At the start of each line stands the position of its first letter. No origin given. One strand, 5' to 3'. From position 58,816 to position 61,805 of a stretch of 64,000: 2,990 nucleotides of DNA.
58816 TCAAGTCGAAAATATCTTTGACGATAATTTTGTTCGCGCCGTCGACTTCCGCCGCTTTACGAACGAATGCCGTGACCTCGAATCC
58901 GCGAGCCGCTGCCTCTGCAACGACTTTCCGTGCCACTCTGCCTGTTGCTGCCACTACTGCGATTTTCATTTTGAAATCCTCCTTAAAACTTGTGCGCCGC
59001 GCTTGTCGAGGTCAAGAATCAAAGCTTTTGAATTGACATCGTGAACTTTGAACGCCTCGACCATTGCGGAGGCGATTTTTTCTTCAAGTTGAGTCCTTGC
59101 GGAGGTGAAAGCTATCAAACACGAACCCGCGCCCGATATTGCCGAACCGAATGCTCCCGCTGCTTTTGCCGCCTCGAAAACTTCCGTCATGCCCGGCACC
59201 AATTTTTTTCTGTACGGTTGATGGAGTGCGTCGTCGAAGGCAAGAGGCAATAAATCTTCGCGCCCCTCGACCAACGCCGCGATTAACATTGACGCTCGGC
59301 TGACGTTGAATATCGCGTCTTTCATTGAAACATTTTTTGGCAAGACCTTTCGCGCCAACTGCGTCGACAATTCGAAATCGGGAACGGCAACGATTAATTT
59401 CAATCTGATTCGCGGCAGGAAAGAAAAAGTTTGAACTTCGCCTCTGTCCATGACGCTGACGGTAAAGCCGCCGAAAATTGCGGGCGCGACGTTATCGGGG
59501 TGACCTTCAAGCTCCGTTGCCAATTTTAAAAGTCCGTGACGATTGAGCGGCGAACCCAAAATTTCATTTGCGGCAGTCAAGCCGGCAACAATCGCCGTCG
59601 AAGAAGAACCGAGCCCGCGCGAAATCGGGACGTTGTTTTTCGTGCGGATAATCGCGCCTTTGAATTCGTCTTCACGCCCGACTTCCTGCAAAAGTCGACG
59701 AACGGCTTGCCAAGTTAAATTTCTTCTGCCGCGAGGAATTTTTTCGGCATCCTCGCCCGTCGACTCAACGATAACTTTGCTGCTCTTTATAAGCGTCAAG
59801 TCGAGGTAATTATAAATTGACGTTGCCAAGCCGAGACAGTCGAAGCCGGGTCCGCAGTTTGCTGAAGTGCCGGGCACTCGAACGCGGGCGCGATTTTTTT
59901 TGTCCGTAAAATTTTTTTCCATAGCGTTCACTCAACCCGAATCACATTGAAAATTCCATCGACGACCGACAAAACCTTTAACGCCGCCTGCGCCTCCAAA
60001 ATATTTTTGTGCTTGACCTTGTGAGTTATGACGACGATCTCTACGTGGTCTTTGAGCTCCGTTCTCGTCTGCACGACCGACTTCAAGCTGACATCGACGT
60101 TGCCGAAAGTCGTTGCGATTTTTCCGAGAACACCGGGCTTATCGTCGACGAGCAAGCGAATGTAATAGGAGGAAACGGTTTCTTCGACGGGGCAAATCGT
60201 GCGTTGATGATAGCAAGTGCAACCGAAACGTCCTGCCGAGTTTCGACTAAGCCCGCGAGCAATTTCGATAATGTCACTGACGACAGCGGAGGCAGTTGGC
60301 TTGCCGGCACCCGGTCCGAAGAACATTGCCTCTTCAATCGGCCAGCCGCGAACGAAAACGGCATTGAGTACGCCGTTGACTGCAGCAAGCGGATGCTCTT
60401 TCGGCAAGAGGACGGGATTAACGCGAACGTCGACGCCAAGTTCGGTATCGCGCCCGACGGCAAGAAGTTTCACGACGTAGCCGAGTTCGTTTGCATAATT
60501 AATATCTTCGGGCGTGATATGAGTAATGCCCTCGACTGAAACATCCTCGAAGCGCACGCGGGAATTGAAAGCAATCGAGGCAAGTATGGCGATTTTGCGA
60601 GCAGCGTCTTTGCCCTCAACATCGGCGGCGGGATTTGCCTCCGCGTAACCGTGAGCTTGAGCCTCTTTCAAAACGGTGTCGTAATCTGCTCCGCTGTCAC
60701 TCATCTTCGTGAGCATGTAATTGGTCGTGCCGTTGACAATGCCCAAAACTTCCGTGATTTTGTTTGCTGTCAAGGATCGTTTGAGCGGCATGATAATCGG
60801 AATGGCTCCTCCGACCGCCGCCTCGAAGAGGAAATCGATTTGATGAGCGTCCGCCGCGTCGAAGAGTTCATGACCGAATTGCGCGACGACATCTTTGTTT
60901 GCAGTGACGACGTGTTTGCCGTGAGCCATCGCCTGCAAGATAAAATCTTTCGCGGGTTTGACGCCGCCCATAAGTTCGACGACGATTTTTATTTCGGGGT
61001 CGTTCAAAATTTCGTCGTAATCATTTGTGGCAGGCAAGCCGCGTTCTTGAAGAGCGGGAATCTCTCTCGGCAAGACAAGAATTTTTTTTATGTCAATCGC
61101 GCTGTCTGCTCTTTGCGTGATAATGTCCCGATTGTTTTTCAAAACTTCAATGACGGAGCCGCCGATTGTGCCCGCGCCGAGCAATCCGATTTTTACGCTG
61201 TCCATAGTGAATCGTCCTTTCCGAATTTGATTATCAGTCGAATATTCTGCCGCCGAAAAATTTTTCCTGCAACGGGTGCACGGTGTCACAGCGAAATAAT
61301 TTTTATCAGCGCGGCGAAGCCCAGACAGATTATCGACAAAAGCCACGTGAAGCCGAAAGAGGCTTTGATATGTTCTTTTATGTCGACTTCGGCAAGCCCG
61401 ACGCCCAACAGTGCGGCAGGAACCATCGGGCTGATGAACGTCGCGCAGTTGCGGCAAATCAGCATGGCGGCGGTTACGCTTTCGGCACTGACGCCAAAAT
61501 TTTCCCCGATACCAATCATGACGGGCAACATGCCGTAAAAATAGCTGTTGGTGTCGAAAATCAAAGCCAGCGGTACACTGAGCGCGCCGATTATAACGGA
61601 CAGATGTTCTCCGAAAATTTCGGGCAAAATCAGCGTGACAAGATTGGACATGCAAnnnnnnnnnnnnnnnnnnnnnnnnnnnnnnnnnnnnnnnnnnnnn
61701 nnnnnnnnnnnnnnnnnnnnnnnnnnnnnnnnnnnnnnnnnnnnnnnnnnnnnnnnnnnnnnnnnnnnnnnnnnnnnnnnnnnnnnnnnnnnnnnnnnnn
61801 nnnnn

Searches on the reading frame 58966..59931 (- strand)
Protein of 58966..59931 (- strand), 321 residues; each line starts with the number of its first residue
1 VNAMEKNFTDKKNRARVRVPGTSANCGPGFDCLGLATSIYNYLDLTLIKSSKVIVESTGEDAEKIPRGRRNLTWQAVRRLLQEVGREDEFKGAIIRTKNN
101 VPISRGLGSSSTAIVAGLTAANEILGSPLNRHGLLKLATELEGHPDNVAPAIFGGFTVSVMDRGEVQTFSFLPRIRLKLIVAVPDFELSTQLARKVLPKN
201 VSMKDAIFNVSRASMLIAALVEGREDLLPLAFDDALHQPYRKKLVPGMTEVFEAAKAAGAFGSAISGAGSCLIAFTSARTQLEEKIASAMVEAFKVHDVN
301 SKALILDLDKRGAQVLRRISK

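Call 56: search_protein_families(library=pfam, max_evalue=0.00001, proteins=[window:58966-59931:-])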
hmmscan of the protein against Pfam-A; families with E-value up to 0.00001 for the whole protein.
window:58966-59931:- (321 aa): 2 families
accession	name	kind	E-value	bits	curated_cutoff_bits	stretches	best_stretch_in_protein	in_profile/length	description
PF00288.32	GHMP_kinases_N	-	3.4e-20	72.5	22.3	1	71-155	1-87/87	GHMP kinases N terminal domain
PF08544.19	GHMP_kinases_C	-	9.6e-11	42.4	21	1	229-292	14-81/85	GHMP kinases C terminal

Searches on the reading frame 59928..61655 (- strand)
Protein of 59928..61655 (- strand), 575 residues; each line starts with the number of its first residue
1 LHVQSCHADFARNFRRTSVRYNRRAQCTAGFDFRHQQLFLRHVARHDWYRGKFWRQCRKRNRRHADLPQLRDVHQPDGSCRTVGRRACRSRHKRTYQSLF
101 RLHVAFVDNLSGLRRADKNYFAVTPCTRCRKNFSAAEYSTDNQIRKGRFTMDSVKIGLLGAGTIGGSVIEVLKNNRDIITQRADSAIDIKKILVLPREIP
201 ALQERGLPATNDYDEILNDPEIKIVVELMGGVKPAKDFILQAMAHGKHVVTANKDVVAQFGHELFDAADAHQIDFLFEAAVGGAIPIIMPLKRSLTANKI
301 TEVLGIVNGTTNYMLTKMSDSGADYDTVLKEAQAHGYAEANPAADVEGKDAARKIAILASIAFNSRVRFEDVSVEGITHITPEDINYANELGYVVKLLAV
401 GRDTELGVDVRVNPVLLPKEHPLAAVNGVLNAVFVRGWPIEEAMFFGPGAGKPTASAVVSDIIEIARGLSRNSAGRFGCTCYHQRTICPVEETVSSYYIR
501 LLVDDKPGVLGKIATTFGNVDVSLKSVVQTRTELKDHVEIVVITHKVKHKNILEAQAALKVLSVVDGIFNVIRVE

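Call 56: search_protein_families(library=pfam, max_evalue=0.00001, proteins=[window:59928-61655:-])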
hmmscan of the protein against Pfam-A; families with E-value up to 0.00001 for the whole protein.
window:59928-61655:- (575 aa): 3 families
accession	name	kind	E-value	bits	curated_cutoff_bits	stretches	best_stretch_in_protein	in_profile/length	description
PF00742.24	Homoserine_dh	-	4.8e-63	212.5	22.9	1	286-463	1-173/173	Homoserine dehydrogenase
PF03447.22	NAD_binding_3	-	9.2e-18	65.5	24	1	160-278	1-116/116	Homoserine dehydrogenase, NAD binding domain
PF01842.31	ACT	-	9.6e-11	41.7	27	1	497-562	1-64/66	ACT domain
